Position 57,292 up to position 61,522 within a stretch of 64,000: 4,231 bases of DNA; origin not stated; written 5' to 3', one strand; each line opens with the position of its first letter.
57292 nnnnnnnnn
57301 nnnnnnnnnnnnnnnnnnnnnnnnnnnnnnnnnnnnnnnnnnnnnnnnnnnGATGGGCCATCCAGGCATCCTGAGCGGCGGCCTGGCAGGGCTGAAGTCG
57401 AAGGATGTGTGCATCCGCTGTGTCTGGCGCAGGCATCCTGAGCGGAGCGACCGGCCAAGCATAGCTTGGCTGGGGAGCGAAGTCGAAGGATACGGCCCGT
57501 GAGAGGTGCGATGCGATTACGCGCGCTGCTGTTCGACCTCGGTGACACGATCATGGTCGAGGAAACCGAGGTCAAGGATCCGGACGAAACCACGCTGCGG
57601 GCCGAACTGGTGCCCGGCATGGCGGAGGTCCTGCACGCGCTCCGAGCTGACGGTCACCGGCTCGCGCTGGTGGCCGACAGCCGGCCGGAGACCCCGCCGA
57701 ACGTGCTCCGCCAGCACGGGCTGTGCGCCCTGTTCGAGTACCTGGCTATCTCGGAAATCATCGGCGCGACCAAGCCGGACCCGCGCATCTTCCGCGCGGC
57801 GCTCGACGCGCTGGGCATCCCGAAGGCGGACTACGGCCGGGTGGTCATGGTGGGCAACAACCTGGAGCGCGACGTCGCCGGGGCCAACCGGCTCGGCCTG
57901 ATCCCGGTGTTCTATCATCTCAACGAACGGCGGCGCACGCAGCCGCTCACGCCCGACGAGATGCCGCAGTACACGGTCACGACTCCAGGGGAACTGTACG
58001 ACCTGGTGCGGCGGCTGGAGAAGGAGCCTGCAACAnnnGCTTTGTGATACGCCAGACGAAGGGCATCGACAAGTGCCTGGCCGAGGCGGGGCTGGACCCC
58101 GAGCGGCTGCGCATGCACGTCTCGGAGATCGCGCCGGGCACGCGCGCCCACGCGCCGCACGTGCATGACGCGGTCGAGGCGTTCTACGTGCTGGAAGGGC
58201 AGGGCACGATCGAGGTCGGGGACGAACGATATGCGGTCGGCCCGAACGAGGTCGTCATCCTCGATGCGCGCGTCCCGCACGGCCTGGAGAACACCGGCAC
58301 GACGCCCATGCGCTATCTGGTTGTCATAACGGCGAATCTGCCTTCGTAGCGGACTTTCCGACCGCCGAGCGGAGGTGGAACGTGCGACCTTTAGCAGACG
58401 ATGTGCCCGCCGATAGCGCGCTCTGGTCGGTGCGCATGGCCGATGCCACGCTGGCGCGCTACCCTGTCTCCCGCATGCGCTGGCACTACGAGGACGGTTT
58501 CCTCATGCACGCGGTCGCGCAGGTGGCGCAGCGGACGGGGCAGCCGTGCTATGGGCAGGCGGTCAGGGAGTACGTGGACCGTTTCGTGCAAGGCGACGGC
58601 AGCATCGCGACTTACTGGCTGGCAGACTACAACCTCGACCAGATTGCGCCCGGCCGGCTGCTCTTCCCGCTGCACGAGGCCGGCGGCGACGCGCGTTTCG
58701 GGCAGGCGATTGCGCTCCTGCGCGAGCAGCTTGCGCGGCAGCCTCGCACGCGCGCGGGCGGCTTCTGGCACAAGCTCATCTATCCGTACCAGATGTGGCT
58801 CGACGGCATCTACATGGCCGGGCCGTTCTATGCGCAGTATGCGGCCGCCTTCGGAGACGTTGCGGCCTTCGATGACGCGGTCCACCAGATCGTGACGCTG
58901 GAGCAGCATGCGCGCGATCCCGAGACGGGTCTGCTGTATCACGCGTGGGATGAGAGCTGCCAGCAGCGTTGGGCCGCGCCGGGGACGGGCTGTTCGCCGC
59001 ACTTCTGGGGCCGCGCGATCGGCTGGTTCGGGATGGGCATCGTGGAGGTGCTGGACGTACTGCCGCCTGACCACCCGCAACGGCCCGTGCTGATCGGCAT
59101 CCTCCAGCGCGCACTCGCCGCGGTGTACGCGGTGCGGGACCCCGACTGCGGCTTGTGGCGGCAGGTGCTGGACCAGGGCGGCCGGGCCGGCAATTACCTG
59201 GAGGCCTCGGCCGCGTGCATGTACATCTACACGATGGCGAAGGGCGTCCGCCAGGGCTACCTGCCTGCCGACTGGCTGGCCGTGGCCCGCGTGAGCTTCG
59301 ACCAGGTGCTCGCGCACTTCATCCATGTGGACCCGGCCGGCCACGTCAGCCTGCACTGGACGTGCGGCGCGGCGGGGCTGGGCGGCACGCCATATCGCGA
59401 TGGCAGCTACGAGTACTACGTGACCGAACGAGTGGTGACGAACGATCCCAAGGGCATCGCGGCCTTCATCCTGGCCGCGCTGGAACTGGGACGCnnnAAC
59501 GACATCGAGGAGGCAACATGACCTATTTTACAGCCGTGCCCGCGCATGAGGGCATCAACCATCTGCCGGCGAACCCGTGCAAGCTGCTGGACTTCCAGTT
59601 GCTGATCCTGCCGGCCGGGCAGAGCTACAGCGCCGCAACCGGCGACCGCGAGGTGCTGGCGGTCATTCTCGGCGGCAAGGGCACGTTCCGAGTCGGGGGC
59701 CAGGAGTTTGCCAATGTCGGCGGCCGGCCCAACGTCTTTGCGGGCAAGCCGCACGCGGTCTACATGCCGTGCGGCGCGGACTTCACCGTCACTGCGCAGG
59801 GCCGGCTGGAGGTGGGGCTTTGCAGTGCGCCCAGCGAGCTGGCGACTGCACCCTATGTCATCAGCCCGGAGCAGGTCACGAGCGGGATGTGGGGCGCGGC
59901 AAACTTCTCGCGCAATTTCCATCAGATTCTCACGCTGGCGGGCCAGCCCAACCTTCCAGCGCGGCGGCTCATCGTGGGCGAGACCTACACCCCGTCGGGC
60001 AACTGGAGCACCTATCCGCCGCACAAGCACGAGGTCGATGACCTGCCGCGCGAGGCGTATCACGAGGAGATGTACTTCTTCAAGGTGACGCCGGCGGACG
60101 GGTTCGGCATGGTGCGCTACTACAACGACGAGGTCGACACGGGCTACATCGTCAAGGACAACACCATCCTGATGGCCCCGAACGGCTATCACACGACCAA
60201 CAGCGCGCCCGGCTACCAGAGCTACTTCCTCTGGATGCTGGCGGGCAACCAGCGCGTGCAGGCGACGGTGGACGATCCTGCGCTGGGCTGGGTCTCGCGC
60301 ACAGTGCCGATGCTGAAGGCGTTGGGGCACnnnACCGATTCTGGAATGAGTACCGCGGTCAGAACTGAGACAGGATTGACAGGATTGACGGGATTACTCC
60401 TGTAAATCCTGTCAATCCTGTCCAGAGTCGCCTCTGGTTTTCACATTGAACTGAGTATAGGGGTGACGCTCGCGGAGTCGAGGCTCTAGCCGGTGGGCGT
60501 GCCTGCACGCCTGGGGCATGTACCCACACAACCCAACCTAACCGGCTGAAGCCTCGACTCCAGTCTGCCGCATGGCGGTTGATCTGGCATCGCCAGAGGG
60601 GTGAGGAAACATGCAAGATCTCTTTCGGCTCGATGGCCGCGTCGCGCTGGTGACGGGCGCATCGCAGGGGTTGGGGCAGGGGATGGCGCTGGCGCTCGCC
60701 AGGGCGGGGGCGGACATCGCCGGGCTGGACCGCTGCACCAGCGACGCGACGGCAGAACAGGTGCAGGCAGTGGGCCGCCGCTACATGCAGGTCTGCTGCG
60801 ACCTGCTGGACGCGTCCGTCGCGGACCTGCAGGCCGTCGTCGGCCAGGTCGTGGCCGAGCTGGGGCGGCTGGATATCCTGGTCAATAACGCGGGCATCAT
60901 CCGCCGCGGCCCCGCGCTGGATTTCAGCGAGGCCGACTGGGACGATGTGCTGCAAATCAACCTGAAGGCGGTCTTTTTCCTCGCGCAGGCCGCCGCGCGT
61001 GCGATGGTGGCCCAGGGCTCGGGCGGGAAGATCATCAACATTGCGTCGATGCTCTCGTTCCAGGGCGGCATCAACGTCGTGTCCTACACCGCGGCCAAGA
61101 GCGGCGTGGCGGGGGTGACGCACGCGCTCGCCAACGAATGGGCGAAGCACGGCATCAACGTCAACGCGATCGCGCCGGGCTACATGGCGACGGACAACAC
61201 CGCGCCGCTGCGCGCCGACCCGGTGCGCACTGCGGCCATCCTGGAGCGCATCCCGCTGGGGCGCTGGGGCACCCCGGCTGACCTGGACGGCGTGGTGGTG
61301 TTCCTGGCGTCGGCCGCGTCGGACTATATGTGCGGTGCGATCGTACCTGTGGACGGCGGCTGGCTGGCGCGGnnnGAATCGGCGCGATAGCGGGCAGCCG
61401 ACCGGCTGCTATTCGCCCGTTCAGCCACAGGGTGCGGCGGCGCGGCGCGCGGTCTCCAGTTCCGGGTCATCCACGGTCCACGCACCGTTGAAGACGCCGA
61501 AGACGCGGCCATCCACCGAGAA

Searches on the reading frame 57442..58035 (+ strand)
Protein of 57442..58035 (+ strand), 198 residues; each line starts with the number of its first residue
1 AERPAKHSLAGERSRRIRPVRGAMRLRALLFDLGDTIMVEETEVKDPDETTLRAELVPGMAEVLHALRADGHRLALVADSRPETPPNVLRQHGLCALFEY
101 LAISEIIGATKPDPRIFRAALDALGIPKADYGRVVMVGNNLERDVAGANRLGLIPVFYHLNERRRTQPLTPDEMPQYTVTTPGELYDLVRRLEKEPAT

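Call 24: search_protein_families(library=pfam, proteins=[window:57442-58035:+], max_evalue=0.0001)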
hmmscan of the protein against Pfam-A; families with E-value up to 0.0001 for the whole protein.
window:57442-58035:+ (198 aa): 3 families
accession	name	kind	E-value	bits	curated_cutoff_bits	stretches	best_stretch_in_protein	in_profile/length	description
PF00702.32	Hydrolase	-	8e-18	66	26.4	1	38-152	83-191/191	haloacid dehalogenase-like hydrolase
PF13419.12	HAD_2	-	4.8e-12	46.8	23.8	1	53-153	77-173/178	Haloacid dehalogenase-like hydrolase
PF13242.12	Hydrolase_like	-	1.2e-08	35.2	22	1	110-179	3-69/75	HAD-hyrolase-like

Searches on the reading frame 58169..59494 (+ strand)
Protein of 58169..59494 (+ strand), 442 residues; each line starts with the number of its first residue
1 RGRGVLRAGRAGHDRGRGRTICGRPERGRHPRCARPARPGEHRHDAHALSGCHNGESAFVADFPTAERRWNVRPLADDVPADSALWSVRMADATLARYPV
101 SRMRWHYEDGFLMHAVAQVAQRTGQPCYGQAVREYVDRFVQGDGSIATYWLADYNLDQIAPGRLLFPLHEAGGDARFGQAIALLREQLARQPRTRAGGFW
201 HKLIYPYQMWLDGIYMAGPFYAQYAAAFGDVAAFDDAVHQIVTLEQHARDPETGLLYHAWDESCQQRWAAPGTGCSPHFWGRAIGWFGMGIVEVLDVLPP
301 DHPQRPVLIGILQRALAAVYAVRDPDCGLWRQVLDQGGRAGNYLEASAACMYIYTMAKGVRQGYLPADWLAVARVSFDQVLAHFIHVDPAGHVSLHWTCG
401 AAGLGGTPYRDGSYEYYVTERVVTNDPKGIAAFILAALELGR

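Call 24: search_protein_families(library=pfam, proteins=[window:58169-59494:+], max_evalue=0.0001)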
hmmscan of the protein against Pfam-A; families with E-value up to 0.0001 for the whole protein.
window:58169-59494:+ (442 aa): 1 family
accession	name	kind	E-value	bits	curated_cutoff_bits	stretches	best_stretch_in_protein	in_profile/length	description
PF07470.19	Glyco_hydro_88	-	1.4e-99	333.9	26.6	1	86-440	1-348/352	Glycosyl Hydrolase Family 88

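Call 69: search_protein_families(library=ncbifam, proteins=[window:58169-59494:+], max_evalue=0.00001)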
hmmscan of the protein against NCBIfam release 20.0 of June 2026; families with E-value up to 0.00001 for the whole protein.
window:58169-59494:+ (442 aa): 1 family
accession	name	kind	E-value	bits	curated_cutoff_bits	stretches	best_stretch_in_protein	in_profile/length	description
NF051900.1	BetGalacBglBAgro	equivalog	1.3e-27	96.7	420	1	103-393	17-291/333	beta-galactosidase BglB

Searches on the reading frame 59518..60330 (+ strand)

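Call 69: search_protein_families(library=ncbifam, proteins=[window:59518-60330:+], max_evalue=0.00001)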
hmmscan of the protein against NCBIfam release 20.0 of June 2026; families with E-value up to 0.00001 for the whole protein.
window:59518-60330:+ (271 aa): 1 family
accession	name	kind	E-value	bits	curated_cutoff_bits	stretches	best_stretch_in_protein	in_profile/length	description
TIGR04378.1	myo_inos_iolB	equivalog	1.5e-64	217.9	205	1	24-259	13-246/247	5-deoxy-glucuronate isomerase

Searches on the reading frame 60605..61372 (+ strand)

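Call 24: search_protein_families(library=pfam, proteins=[window:60605-61372:+], max_evalue=0.0001)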
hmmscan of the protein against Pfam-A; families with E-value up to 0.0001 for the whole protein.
window:60605-61372:+ (256 aa): 3 families
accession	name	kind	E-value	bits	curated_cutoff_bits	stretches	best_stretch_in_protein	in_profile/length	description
PF00106.31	adh_short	-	7.6e-58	195.7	26.6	1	12-205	1-193/195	short chain dehydrogenase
PF13561.12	adh_short_C2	-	1.6e-57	195.2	27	1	18-253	1-235/236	Enoyl-(Acyl carrier protein) reductase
PF08659.16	KR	-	4.3e-10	40.2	22.6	1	14-194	3-178/180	KR domain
